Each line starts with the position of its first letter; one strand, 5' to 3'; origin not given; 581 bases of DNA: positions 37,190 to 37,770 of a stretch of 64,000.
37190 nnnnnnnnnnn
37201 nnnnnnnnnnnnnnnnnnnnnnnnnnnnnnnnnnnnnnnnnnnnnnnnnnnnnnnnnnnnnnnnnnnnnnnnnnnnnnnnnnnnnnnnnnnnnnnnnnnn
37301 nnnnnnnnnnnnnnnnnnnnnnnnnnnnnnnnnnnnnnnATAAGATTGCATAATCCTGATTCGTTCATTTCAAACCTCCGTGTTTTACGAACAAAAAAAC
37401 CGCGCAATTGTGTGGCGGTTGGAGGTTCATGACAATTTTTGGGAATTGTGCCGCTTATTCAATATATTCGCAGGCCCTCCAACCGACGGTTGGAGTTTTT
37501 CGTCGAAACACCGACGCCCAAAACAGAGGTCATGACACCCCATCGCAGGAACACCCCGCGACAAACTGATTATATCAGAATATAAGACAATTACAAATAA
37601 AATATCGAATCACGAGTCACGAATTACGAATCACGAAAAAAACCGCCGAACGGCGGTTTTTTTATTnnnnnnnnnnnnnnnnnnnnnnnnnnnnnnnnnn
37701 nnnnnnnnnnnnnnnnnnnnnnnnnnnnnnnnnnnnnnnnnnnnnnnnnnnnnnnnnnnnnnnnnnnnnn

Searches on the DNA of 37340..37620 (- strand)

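Call 23: search_rna_families(source=window, start=37340, end=37620, threshold=evalue, max_evalue=10, show_alignments=2)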
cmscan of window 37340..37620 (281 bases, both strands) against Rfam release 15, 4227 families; matches with E-value up to 10: 2.
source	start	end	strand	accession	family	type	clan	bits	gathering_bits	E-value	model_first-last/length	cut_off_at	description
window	37392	37440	+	RF02628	Hrs1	Gene; sRNA;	-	14.3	56.4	2.4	1-74/74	no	Hfq-regulated sRNA 1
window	37393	37449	-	RF01394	isrK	Gene; sRNA;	-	11.3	50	4.3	1-77/77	no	isrK Hfq binding RNA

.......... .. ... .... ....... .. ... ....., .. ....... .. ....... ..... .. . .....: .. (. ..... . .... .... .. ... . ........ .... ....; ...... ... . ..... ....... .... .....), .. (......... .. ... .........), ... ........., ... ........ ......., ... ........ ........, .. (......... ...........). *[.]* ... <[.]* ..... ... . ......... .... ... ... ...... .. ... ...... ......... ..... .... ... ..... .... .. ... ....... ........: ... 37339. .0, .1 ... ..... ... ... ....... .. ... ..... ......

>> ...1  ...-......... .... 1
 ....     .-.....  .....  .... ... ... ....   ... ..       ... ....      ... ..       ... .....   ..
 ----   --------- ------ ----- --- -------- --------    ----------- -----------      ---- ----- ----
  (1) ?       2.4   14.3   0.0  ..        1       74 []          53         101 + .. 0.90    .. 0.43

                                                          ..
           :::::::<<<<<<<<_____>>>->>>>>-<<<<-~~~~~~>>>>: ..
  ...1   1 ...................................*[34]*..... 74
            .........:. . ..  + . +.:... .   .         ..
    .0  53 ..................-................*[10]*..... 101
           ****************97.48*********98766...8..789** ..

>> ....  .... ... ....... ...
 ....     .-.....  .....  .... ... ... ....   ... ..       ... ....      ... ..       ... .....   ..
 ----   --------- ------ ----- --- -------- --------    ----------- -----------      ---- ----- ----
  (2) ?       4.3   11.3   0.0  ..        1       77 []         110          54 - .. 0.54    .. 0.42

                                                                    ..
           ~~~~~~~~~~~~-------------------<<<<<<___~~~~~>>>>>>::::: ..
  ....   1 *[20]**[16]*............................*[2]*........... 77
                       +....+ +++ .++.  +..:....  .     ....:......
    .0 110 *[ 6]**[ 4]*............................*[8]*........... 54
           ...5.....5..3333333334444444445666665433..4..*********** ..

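Call 46: build_rna_model(alignment_id=A4, structure=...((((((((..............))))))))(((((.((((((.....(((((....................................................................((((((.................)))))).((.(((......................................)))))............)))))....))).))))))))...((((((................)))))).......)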
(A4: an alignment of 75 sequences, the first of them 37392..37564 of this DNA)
Model R1 built from alignment A4 (75 sequences, 273 columns); structure: as given.
model positions 176; base pairs 41; branch points 3; effective number of sequences 3.63; information 0.59 bits per position. Calibrated on 0.2 Mb of random sequence (short: E-values are rough).
structure used (alignment columns):
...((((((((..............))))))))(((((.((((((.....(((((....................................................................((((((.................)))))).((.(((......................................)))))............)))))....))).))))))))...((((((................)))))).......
